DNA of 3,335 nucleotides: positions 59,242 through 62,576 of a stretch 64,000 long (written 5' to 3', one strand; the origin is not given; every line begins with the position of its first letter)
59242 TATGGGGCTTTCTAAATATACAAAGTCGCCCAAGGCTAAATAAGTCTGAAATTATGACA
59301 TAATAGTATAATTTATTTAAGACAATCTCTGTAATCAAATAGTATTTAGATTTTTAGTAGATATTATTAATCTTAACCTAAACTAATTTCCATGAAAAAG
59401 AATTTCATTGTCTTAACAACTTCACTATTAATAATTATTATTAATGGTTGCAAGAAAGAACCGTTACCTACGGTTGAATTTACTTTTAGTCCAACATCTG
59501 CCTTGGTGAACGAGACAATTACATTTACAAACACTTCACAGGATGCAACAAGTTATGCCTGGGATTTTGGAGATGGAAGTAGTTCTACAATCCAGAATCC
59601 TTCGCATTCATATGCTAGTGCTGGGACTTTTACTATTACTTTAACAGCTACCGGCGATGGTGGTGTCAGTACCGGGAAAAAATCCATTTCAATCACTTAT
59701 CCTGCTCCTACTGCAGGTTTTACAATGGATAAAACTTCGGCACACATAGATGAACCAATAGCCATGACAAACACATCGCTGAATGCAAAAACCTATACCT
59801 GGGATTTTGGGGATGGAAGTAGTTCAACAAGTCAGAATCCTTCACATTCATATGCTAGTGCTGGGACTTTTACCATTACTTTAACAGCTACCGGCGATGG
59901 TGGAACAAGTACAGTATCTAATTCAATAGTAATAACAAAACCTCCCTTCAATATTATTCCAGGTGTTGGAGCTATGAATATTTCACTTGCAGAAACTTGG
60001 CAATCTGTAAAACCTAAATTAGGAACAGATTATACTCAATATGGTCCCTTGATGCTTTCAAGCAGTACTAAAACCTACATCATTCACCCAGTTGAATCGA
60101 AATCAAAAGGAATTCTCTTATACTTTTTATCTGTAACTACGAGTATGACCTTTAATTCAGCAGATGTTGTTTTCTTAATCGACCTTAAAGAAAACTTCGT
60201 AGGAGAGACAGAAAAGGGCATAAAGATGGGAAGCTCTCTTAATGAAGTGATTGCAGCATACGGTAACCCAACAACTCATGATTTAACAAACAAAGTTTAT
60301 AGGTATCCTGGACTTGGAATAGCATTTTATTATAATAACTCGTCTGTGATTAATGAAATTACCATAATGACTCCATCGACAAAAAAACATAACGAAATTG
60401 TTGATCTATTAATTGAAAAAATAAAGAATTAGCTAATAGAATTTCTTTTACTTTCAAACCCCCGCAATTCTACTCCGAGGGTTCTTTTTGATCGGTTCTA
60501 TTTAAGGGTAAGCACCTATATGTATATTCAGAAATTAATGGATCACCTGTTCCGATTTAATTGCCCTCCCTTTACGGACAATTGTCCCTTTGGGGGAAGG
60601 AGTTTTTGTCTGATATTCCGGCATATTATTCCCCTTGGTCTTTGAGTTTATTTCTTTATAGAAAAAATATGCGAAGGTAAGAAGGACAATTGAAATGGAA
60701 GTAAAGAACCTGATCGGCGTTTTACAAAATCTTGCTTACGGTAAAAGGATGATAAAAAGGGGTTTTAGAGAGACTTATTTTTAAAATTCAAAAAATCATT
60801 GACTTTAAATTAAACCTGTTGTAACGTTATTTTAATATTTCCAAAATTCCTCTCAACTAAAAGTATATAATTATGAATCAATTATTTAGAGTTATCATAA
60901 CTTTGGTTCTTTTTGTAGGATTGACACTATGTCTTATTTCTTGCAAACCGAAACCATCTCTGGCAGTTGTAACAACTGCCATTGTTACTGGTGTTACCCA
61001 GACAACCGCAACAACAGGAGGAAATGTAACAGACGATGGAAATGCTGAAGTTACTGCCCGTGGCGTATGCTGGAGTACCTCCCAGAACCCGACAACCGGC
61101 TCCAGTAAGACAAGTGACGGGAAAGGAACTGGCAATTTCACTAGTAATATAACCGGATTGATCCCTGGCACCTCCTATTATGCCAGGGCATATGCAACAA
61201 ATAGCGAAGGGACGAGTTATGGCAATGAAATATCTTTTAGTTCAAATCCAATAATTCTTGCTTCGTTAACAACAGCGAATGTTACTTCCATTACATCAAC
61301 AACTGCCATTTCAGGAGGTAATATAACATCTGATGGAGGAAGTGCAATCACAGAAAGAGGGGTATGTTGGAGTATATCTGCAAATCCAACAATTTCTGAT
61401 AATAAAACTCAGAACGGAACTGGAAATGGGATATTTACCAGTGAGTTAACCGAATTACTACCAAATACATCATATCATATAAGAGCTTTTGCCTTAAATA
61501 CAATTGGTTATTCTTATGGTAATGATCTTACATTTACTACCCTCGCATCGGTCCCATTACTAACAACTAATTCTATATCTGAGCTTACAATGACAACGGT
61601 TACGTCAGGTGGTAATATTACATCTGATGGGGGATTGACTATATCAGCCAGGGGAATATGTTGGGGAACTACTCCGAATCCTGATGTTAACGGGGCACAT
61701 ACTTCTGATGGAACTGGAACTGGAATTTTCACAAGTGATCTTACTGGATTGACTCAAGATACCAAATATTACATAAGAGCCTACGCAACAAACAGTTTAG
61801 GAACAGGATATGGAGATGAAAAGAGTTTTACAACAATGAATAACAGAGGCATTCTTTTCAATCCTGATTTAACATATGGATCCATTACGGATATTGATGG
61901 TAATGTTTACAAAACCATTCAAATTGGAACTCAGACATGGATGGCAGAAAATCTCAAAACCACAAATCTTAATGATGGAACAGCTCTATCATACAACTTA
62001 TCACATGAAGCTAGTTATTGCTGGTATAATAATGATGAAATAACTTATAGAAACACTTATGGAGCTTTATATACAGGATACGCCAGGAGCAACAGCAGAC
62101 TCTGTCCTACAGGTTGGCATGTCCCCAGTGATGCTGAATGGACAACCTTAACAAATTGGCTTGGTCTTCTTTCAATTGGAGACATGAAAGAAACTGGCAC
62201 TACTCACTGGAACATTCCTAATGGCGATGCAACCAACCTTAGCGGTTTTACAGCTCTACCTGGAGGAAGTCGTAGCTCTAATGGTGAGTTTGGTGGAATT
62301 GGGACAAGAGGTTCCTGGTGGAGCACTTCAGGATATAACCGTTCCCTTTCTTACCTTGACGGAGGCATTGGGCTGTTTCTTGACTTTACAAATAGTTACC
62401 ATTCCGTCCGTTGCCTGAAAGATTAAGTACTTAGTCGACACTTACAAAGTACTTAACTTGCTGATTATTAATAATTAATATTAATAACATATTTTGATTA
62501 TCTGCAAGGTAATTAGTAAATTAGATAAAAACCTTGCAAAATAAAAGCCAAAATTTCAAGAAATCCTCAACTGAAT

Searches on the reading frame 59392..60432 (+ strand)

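Call 96: search_protein_families(library=pfam, proteins=[window:59392-60432:+], max_evalue=0.00001)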
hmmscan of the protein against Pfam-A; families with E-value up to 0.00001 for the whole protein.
window:59392-60432:+ (346 aa): 2 families
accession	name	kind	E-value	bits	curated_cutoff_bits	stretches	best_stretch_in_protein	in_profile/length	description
PF18911.6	PKD_4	-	5.2e-33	113.4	27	2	37-102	14-84/85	PKD domain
PF00801.26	PKD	-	1.1e-26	93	23.5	2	29-94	3-73/80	PKD domain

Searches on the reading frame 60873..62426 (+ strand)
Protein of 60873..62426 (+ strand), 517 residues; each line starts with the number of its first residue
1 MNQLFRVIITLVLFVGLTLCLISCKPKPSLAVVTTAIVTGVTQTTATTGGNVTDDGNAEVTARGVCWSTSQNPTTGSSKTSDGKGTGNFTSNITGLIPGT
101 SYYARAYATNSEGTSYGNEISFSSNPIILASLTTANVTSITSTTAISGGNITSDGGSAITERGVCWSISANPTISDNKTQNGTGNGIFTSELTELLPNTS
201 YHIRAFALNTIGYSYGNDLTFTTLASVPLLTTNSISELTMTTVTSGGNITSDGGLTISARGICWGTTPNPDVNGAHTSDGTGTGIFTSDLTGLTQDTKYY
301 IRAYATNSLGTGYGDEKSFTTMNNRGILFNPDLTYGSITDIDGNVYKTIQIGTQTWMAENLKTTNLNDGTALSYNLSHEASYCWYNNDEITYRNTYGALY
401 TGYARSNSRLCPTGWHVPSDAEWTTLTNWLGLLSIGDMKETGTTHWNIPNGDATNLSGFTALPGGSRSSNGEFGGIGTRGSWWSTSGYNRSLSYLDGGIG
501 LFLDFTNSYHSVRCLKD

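Call 96: search_protein_families(library=pfam, proteins=[window:60873-62426:+], max_evalue=0.00001)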
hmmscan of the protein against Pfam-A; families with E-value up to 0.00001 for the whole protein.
window:60873-62426:+ (517 aa): 5 families
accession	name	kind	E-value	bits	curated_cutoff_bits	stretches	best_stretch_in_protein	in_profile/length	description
PF09603.15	Fib_succ_major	-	1.1e-31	111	33.9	1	349-516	1-187/187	Fibrobacter succinogenes major domain (Fib_succ_major)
PF00041.27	fn3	-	2.5e-08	34.4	25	0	89-115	49-75/84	Fibronectin type III domain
PF16974.11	NAR2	-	3.6e-08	33.5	26.6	0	83-119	87-125/142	High-affinity nitrate transporter accessory, Ig-like domain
PF25059.1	FN3_DSCAM-DSCAML_C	-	2.8e-06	28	39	0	191-225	48-81/89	DSCAM/DSCAML C-terminal Fn3-like domain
PF16656.11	Pur_ac_phosph_N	-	3.3e-06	28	30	0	276-321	51-93/93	Purple acid Phosphatase, N-terminal domain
